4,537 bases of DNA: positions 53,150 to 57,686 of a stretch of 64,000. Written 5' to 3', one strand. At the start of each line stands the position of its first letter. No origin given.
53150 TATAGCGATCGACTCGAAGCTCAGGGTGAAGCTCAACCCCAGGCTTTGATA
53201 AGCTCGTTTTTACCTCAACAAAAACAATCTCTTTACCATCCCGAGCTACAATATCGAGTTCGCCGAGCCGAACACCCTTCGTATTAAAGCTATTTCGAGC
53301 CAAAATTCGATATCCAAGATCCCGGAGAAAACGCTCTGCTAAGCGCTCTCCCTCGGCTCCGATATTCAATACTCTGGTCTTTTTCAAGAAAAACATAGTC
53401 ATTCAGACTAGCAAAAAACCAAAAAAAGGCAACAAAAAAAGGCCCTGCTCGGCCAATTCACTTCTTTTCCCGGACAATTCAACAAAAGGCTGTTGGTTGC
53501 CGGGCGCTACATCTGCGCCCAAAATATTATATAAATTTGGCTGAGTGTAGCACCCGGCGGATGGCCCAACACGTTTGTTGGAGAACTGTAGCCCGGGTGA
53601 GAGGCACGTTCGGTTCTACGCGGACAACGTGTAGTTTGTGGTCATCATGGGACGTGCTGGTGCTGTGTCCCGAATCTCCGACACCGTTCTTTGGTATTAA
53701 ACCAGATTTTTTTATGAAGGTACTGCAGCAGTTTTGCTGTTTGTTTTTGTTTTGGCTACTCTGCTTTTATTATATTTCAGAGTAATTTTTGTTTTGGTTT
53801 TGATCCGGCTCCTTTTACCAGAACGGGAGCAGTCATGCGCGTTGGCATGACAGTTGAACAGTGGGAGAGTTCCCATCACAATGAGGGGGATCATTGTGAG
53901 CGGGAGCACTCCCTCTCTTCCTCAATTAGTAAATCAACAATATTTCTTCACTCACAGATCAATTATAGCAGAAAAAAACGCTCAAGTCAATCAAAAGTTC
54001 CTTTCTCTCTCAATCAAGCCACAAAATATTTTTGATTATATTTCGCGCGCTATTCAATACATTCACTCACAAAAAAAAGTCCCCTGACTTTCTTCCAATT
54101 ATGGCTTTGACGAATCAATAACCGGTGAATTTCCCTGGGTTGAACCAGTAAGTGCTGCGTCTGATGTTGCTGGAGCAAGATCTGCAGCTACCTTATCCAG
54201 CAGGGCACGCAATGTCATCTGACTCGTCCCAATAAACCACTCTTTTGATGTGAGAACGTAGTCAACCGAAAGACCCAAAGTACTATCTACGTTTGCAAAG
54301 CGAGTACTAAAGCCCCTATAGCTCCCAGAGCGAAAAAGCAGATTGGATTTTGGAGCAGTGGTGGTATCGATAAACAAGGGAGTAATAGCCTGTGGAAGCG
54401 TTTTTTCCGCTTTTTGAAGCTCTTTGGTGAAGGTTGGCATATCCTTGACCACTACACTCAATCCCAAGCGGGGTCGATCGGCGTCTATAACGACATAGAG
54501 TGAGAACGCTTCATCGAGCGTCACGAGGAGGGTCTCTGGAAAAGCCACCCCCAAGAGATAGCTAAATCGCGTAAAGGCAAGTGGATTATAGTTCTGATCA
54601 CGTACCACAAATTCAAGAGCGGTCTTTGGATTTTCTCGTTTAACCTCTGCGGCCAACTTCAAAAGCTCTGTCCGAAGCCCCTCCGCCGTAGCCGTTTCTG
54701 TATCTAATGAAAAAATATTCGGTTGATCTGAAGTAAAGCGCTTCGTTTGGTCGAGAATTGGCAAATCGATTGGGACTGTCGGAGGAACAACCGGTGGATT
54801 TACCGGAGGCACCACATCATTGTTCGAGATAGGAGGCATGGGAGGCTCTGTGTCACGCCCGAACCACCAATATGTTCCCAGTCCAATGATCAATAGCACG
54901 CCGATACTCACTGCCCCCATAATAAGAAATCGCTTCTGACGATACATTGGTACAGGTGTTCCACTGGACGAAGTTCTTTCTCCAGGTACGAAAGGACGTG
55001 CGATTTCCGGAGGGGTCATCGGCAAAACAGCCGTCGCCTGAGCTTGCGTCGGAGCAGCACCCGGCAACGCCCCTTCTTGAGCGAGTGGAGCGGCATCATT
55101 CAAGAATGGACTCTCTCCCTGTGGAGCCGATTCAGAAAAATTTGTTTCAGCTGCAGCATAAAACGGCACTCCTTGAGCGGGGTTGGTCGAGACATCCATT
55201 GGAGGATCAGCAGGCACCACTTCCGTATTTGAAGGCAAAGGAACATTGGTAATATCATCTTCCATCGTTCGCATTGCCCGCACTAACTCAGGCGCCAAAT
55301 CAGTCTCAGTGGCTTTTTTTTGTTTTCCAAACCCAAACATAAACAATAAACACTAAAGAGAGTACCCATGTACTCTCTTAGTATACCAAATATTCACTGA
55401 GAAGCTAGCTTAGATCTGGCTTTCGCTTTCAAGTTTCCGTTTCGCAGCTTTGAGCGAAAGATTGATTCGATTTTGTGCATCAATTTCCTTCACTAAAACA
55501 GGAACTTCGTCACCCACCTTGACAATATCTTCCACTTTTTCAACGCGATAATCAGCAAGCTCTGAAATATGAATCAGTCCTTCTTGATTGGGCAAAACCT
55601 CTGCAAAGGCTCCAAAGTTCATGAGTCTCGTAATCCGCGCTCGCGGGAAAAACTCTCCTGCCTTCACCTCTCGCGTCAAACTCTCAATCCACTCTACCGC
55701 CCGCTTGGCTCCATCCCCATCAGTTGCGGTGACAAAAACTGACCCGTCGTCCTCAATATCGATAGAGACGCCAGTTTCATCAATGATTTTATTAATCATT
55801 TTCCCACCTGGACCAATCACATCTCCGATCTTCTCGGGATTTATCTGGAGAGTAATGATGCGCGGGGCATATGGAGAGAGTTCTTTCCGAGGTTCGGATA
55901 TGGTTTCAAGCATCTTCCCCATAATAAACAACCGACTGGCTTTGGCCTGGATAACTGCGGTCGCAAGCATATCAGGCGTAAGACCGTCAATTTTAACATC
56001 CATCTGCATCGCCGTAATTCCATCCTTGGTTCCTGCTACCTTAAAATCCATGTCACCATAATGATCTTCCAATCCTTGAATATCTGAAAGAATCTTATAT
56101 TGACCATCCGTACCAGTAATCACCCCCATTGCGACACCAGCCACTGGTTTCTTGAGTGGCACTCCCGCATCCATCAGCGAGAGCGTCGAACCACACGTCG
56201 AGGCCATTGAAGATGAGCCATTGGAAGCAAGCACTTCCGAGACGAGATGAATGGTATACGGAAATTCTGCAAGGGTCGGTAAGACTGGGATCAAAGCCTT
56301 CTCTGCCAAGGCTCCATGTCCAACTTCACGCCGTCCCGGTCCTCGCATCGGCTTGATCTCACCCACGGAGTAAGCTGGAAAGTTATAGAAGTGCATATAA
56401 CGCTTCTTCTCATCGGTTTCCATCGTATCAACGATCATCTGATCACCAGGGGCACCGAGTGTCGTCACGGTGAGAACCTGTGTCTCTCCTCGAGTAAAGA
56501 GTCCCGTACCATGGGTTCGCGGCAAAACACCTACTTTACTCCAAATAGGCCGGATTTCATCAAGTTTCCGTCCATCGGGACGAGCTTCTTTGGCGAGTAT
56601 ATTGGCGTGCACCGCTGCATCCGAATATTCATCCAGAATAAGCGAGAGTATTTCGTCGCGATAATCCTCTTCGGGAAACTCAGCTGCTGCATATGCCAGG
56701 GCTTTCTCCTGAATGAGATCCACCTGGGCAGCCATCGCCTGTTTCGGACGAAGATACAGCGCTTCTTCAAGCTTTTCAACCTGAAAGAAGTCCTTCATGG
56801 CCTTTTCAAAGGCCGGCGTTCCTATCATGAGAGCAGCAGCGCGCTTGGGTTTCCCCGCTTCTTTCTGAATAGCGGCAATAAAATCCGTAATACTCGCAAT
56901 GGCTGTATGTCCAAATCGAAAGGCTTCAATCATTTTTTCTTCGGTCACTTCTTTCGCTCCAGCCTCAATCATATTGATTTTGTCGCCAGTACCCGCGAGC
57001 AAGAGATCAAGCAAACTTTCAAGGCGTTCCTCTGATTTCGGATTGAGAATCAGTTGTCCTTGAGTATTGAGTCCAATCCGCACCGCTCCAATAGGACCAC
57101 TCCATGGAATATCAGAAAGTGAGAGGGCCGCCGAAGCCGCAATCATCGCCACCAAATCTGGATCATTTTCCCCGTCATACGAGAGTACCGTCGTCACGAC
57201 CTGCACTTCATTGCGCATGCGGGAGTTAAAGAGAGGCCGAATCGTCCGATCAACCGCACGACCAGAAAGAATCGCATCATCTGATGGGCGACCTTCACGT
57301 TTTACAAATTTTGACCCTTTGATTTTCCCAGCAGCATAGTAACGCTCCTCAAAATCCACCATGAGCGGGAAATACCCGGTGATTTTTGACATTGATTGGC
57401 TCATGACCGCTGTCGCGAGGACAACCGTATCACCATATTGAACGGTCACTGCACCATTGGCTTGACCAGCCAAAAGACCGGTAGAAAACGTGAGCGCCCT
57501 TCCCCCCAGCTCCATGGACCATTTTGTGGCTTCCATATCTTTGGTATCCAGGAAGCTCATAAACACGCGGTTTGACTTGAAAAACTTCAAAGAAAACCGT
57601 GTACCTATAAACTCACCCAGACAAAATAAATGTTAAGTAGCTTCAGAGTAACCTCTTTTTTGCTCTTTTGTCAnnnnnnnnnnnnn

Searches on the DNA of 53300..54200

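Call 73: search_rna_families(source=window, start=53300, end=54200, threshold=evalue, max_evalue=1)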
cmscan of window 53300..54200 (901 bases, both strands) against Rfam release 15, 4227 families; matches with E-value up to 1: 1.
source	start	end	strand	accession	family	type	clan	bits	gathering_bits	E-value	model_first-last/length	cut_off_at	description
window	53754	53801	-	RF01675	CrcZ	Gene; sRNA;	-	12.8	95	0.54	1-398/398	no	Pseudomonas sRNA CrcZ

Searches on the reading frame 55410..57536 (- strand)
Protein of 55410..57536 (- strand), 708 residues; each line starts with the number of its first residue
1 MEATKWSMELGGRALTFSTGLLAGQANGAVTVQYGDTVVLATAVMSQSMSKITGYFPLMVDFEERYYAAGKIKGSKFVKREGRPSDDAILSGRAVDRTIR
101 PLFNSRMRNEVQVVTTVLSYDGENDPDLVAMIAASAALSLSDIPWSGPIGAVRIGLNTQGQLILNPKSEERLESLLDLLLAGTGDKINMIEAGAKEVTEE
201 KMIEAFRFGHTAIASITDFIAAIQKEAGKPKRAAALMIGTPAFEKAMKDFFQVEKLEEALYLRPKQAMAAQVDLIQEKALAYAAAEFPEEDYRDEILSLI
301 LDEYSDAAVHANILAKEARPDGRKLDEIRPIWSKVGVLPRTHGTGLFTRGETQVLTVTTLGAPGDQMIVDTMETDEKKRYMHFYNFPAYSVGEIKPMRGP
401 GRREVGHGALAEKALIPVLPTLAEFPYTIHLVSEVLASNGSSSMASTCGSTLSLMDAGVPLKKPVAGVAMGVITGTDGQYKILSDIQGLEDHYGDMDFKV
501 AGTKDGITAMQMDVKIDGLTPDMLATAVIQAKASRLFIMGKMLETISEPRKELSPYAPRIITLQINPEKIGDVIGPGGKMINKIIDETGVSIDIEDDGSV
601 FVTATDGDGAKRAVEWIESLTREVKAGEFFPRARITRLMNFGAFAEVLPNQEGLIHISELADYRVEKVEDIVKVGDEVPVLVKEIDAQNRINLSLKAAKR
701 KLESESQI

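Call 37: find_related_loci(query=window:55410-57536:-, collection=genome_contigs, flank=4000)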
Query window:55410-57536:- (708 aa) in genome_contigs; peptide patterns used: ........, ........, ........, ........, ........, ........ (x = any residue, [..] = any of these).
599 stretches matched a pattern (row limit reached: there are more); 547 encode a relative of the query (tblastn E <= 1e-3); the best 80 are kept; 80 distinct loci.
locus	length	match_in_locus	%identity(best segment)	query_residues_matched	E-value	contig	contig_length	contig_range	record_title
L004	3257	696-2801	78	3-705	0e+0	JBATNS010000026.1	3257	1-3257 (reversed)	MAG: Candidatus Moraniibacteriota bacterium isolate MFD10518_ilm_asm_bin9 k127_76174, whole genome shotgun sequence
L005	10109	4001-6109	78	3-706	0e+0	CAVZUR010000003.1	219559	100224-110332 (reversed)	MAG: Candidatus Moranbacteria bacterium isolate MFD04651.bin.1.47 genome assembly, contig: contig_25279, whole genome sh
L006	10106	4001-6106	78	3-705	0e+0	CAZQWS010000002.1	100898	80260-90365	MAG TPA_asm: uncultured Bdellovibrionales bacterium isolate binchicken_co105_454 genome assembly, contig: NODE_205_lengt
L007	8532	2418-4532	76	1-707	0e+0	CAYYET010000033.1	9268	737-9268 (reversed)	MAG TPA_asm: uncultured Bdellovibrionales bacterium isolate SRP135725_co1_601 genome assembly, contig: NODE_10658_length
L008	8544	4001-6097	78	3-702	0e+0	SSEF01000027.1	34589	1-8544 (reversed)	MAG: Candidatus Moraniibacteriota bacterium isolate Bin_68_2 c_000000105551, whole genome shotgun sequence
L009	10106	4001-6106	76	1-703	0e+0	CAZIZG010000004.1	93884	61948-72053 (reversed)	MAG TPA_asm: uncultured Bdellovibrionales bacterium isolate SRP135725_co1_205 genome assembly, contig: NODE_128_length_9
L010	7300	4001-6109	75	1-705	0e+0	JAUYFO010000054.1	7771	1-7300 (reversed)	MAG: Candidatus Moraniibacteriota bacterium isolate C21_metabat.bin.18 C21_k141_258975, whole genome shotgun sequence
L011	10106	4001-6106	77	3-705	0e+0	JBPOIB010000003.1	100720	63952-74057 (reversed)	MAG: Candidatus Moraniibacteriota bacterium isolate MAG_655 c_000000434177, whole genome shotgun sequence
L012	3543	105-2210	76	1-703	0e+0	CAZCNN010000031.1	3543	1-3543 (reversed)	MAG TPA_asm: uncultured Bdellovibrionales bacterium isolate SRP286056_co2_548 genome assembly, contig: NODE_47842_length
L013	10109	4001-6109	76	1-705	0e+0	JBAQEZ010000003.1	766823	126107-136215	MAG: Candidatus Moraniibacteriota bacterium isolate MFD12003_ilm_asm_bin65 k127_11199, whole genome shotgun sequence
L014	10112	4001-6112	75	1-705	0e+0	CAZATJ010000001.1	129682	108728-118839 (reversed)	MAG TPA_asm: uncultured Bdellovibrionales bacterium isolate ERP113451_co3_238 genome assembly, contig: NODE_32_length_12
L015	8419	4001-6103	76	1-703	0e+0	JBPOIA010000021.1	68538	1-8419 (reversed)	MAG: Candidatus Moraniibacteriota bacterium isolate MAG_644 c_000000432239, whole genome shotgun sequence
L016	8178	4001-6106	75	1-704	0e+0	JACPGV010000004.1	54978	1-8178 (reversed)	MAG: Candidatus Moraniibacteriota bacterium isolate NC_groundwater_397_Ag_B-0.1um_43_25 GD18-4_B1_scaffold_291831, whole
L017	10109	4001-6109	78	3-706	0e+0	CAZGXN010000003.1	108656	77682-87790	MAG TPA_asm: uncultured Bdellovibrionales bacterium isolate ERP113451_co1_249 genome assembly, contig: NODE_85_length_10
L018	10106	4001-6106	75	1-703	0e+0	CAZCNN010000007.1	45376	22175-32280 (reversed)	MAG TPA_asm: uncultured Bdellovibrionales bacterium isolate SRP286056_co2_548 genome assembly, contig: NODE_928_length_4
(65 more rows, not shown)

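Call 38: find_related_loci(query=window:55410-57536:-, collection=metagenome_contigs, flank=4000)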
Query window:55410-57536:- (708 aa) in metagenome_contigs; peptide patterns used: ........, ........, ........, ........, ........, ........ (x = any residue, [..] = any of these).
600 stretches matched a pattern (row limit reached: there are more); 516 encode a relative of the query (tblastn E <= 1e-3); the best 80 are kept; 80 distinct loci.
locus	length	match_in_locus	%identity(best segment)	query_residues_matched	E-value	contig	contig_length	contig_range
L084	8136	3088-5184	78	3-702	0e+0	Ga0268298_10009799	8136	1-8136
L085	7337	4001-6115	75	1-707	0e+0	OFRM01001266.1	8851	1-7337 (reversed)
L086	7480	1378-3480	75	1-703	0e+0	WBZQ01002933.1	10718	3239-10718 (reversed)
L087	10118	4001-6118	74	1-707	0e+0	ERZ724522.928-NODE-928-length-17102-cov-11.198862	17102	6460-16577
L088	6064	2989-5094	78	3-705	0e+0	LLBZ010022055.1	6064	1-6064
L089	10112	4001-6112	75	1-706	0e+0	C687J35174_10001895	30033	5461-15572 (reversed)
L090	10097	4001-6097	77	3-702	0e+0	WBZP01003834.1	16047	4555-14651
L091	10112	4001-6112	74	2-706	0e+0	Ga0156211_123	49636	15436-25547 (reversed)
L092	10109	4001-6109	73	2-705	0e+0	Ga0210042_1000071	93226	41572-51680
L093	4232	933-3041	73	2-705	0e+0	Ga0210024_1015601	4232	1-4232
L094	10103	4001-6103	75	1-703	0e+0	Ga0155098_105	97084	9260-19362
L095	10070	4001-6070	75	1-692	0e+0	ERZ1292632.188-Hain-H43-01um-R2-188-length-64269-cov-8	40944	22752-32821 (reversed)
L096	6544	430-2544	73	2-707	0e+0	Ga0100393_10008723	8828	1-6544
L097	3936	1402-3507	72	1-704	0e+0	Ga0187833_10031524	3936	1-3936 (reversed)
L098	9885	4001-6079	72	6-700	0e+0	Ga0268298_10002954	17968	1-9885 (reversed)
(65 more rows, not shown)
